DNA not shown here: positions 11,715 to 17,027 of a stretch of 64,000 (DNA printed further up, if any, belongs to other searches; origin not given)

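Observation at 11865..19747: Flotillin–NfeD(YqiJ) operon extended by a 1670-aa coiled-coil MoxR/AAA_5 ATPase: candidate uncharacterised membrane-microdomain system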

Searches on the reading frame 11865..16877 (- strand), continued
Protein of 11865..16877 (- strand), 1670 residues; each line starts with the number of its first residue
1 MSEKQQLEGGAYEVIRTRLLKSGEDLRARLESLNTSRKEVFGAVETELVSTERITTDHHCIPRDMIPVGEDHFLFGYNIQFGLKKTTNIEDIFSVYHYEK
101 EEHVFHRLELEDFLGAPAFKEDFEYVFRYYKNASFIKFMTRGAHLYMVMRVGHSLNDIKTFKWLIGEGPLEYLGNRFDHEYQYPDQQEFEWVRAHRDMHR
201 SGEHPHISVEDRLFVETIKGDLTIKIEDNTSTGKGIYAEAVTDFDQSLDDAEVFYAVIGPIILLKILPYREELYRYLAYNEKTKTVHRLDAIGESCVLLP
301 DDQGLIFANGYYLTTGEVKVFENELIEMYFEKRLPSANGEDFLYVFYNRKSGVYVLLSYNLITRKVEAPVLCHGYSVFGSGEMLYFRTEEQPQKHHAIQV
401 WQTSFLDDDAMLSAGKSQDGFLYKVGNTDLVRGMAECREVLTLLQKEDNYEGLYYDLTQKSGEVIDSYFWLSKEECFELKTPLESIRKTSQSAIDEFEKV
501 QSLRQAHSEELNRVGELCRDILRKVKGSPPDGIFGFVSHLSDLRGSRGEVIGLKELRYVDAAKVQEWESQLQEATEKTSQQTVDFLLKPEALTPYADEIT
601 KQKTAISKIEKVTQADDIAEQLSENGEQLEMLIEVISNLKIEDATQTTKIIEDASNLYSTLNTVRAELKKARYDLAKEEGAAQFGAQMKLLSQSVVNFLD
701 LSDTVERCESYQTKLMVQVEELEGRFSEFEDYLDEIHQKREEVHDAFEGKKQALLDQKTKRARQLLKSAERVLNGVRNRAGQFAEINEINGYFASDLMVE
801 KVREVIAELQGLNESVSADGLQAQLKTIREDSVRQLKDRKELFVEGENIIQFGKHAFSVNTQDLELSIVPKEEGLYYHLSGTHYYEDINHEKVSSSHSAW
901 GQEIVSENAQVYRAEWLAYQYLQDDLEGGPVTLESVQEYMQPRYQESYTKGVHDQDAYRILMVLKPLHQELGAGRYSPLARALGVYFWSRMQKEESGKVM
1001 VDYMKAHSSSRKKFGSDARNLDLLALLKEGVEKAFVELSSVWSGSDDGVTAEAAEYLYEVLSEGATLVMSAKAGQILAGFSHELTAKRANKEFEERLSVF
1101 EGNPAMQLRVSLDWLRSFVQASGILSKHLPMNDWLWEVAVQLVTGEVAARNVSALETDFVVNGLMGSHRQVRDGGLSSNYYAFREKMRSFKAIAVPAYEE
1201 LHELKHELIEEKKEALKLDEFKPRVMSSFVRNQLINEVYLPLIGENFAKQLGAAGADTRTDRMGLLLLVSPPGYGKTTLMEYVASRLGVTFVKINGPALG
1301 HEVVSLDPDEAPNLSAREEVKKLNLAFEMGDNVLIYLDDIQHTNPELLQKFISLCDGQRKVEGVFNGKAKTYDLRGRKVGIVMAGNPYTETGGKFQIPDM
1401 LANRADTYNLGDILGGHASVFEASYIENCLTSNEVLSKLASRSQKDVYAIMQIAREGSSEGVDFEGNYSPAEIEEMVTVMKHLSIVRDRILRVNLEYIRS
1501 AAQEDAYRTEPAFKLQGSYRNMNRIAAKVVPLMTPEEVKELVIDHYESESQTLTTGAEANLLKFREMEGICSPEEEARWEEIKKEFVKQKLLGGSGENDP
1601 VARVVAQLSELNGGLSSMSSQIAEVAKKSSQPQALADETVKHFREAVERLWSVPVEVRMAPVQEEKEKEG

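Call 14: search_solved_structures(query=window:11865-16877:-, max_evalue=0.01)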
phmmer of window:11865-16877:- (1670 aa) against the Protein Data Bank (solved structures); distinct sequences matched with E-value up to 0.01: 53.
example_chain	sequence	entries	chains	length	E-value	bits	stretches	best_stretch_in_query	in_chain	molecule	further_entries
5vc7_A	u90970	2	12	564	6.8e-06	27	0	1266-1359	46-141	VCP-like ATPase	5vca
5g4g_A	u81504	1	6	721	1.3e-05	26.1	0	1266-1359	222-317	VCP-LIKE ATPASE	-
5g4f_A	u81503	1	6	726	1.3e-05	26.1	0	1266-1359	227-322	VCP-LIKE ATPASE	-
7swl_A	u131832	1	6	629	0.00011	23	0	1233-1299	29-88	Rix7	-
7t3i_A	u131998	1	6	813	0.0002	22.1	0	1232-1299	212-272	Rix7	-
6mat_A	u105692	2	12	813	0.0002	22.1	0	1232-1299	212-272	Rix7 mutant | Rix7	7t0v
6chs_H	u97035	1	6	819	0.00033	21.4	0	1266-1353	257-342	Putative cell division control protein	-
7wub_D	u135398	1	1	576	0.0011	19.7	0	1266-1323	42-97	Transitional endoplasmic reticulum ATPase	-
7wub_C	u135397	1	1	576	0.0011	19.6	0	1266-1323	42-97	Transitional endoplasmic reticulum ATPase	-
6mck_A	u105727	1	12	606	0.0013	19.5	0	1266-1323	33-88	Transitional endoplasmic reticulum ATPase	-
6oaa_B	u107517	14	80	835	0.0014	19.3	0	1266-1346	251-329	Cell division control protein 48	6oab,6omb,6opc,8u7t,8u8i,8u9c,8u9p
6oa9_A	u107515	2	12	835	0.0014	19.3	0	1266-1346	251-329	Cell division control protein 48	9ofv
8dar_A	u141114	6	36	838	0.0014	19.3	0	1266-1346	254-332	Cell division control protein 48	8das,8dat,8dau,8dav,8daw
7rlj_A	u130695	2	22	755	0.0021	18.7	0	1266-1323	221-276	Transitional endoplasmic reticulum ATPase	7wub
7lmy_A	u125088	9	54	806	0.0022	18.7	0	1264-1323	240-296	Transitional endoplasmic reticulum ATPase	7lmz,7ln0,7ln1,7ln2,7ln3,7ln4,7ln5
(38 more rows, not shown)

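Call 15: find_encoding_contigs(protein=P0001, flank=10000, max_places=3)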
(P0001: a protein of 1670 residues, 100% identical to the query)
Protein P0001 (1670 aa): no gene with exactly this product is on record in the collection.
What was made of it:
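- Tried and rejected: The exact-sequence look-up of the window's own ATPase found no contig on record (call 15).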

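Call 16: find_encoding_contigs(protein=P0007, flank=10000, max_places=2)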
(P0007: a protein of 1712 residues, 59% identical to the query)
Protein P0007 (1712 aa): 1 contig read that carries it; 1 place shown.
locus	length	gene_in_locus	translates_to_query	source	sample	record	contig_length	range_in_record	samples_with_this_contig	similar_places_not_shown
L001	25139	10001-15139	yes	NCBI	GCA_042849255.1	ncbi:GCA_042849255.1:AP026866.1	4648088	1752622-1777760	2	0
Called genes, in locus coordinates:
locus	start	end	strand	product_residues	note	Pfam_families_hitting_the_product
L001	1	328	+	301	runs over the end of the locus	PF00515:TPR_1 (weak), PF13181:TPR_8 (weak)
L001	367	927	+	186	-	PF13482:RNase_H_2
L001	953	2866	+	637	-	PF02784:Orn_Arg_deC_N, PF17810:Arg_decarb_HB, PF17944:Arg_decarbox_C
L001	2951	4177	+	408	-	PF03435:Sacchrp_dh_NADP, PF16653:Sacchrp_dh_C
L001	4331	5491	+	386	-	PF00278:Orn_DAP_Arg_deC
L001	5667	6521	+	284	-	PF00491:Arginase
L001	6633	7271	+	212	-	-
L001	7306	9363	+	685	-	-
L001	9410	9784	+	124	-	PF13366:PDDEXK_3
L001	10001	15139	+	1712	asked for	PF12458:DUF3686, PF25472:DUF7902, PF00004:AAA (weak), PF07728:AAA_5 (faint)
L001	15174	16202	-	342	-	-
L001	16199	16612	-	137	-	PF01381:HTH_3, PF12844:HTH_19, PF13443:HTH_26 (weak)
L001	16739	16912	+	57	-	-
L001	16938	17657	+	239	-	PF14452:Multi_ubiq, PF14462:Prok-E2_E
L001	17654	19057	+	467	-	PF14464:Prok-JAB, PF00899:ThiF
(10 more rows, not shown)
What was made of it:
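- In Oceaniferula the triad lies next to an E2/E1/JAB ubiquitin-like cluster and a deaminase (call 16).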

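Call 45: find_related_loci(query=A3, collection=genome_contigs, flank=10000)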
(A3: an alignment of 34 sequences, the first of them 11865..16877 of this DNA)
Query A3 (1670 aa) in genome_contigs; peptide patterns used: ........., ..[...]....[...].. (x = any residue, [..] = any of these).
600 stretches matched a pattern (row limit reached: there are more); 585 encode a relative of the query (tblastn E <= 1e-3); the best 80 are kept; 80 distinct loci.
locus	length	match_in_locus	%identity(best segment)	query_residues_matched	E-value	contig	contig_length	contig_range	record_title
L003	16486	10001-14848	59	3-1667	0e+0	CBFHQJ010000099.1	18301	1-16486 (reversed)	MAG: Akkermansiaceae bacterium isolate AGTU_79_bin_1_indstr genome assembly, contig: AGTU_79_bin_1_indstr_c99, whole gen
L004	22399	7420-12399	58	1-1667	0e+0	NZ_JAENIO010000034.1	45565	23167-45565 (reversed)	Roseibacillus ishigakijimensis strain KCTC 12986 scaffold_34_45566, whole genome shotgun sequence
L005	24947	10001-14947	57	6-1657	0e+0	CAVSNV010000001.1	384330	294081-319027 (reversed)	MAG: uncultured Verrucomicrobiae bacterium isolate MFD03250.bin.2.61 genome assembly, contig: contig_10054, whole genome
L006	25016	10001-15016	56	5-1664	0e+0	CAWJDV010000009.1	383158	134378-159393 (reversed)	MAG: uncultured Verrucomicrobiae bacterium isolate MFD04716.bin.2.184 genome assembly, contig: contig_46907, whole genom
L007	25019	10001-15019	55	5-1664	0e+0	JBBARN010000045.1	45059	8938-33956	MAG: Luteolibacter sp. isolate EUL_220 ctg45-EUL_220, whole genome shotgun sequence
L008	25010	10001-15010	54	5-1667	0e+0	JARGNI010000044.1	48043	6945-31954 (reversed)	MAG: Verrucomicrobiales bacterium isolate bin_ak_oxhcr2.025 NODE_603_length_48043_cov_135.658665, whole genome shotgun s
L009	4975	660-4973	58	1-1482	0e+0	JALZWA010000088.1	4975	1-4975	MAG: Akkermansiaceae bacterium isolate g3_MAG_00010 g3_MAG_00010_000000000088, whole genome shotgun sequence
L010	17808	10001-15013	54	7-1669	0e+0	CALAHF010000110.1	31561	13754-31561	MAG TPA_asm: uncultured Verrucomicrobiales bacterium isolate ERR2206768_bin.6_CONCOCT_v1.1_MAG genome assembly, contig:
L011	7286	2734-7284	55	5-1510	0e+0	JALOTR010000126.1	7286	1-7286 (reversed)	MAG: Akkermansiaceae bacterium isolate Prado238 scaffold_24696, whole genome shotgun sequence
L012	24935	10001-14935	52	6-1647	0e+0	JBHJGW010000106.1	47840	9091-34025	MAG: Opitutales bacterium isolate sb_S14C1351_1 S14Ck141_151774, whole genome shotgun sequence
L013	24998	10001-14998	58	3-1664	0e+0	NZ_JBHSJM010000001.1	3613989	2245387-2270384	Rubritalea spongiae strain KCTC 12906 tig00000001, whole genome shotgun sequence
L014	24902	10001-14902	50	7-1669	0e+0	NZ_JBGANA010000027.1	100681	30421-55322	MAG: Prosthecobacter sp. isolate MAG_AAO_H125.6 AAOH125-6_opera_contig_799, whole genome shotgun sequence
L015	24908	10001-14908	49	6-1669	0e+0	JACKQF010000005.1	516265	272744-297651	MAG: Verrucomicrobiaceae bacterium isolate HK-STAS-VERR-13 HK-STAS-VERR-13_5, whole genome shotgun sequence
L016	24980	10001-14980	49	2-1650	0e+0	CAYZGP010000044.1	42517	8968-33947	MAG TPA_asm: uncultured Pirellulaceae bacterium isolate SRP114822_co2_89 genome assembly, contig: NODE_748_length_42517_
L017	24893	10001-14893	50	3-1624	0e+0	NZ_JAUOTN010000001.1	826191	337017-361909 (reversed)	Pontibacter coccineus strain BT731 NODE_1_length_826191_cov_40.291961, whole genome shotgun sequence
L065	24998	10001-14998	49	6-1670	0e+0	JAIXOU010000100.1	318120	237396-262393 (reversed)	MAG: Verrucomicrobiaceae bacterium isolate C1_MAG_00039 C1_MAG_00039_000000000134, whole genome shotgun sequence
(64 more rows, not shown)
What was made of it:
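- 11865..16877 (-): Giant cytoplasmic AAA+ ATPase, 1670 aa, named 'DNA repair ATPase' in NCBI annotation. At least 585 species genomes (call 45).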
